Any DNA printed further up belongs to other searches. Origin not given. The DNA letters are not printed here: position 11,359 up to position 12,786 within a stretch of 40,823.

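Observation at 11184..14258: Opine-dehydrogenase-like gene coupled to a 540-aa B12-domain protein of unknown function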

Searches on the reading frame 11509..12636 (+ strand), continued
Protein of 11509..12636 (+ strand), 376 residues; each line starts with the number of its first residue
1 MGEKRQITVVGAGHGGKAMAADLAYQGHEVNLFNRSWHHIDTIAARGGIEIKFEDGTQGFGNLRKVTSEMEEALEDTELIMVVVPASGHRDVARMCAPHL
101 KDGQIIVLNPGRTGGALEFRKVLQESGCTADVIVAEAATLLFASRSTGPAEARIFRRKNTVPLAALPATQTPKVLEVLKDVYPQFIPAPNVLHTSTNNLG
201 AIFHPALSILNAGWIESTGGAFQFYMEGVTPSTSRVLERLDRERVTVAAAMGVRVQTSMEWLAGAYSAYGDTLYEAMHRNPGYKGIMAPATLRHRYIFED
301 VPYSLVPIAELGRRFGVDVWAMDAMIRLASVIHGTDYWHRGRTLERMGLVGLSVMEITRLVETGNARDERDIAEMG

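Call 47: search_solved_structures(query=window:11509-12636:+, max_evalue=0.00001, show_alignments=2)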
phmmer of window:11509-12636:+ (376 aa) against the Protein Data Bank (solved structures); distinct sequences matched with E-value up to 0.00001: 3.
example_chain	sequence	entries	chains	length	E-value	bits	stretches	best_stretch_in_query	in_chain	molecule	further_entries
1bg6_A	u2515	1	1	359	1.1e-80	274.5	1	3-360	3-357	N-(1-D-CARBOXYLETHYL)-L-NORVALINE DEHYDROGENASE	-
3c7a_A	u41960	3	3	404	6.1e-09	38.5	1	49-339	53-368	Octopine dehydrogenase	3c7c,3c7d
3iqd_B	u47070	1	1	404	1e-08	37.7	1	49-339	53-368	Octopine dehydrogenase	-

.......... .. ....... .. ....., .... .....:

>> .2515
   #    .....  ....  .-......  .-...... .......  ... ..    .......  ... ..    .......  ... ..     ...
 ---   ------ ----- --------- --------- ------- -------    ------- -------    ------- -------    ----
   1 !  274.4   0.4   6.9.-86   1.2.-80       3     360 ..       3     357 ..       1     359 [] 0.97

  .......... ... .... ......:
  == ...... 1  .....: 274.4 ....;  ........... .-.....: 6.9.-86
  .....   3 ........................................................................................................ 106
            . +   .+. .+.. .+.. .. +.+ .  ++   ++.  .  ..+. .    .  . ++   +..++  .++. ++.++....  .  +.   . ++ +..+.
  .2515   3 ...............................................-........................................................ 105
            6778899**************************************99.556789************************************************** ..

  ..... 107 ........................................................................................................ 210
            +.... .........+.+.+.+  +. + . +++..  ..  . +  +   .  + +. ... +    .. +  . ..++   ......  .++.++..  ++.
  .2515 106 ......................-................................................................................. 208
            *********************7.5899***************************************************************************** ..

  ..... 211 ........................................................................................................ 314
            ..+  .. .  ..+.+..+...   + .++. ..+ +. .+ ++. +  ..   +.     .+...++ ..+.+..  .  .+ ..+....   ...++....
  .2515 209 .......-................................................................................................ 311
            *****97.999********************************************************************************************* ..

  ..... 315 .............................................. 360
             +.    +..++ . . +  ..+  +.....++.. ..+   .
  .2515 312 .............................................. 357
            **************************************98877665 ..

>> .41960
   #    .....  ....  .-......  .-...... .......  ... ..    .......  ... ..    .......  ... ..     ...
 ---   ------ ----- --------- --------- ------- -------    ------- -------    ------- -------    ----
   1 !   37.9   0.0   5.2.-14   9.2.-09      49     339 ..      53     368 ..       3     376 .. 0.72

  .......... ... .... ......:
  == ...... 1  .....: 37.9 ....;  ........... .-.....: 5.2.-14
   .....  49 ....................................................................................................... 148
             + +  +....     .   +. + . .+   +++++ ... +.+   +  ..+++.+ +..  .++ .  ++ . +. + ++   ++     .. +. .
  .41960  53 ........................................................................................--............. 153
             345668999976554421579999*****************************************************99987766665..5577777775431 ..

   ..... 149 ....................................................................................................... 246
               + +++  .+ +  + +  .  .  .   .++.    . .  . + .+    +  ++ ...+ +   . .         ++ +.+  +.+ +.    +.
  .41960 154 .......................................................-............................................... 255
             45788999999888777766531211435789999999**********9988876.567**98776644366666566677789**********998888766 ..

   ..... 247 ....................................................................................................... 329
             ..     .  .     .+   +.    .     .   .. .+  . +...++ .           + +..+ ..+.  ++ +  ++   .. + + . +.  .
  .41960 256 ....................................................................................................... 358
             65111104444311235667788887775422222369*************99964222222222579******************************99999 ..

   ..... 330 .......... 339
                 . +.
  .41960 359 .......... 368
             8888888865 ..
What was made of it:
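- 11509..12639 (+): Opine-dehydrogenase-family NAD(P)H oxidoreductase, 376 aa, of the CENDH type. It has a GxGxxG motif near the N-terminus. His204, Arg295 and Asp300 align with CENDH His202, Arg292 and Asp297. PDB 1bg6 E 1.1e-80 over residues 3-360, alignment in call 47.
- On Opine dehydrogenase family (PF02317; CENDH/octopine DH): His204, Arg295 and Asp300 align with them in the 1bg6 alignment (call 47).
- Closest known: N-. Same: Aligned His, Arg and Asp correspond to the catalytic residues (call 47).
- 1bg6 hit at E 1e-80, with aligned His, Arg and Asp (call 47).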
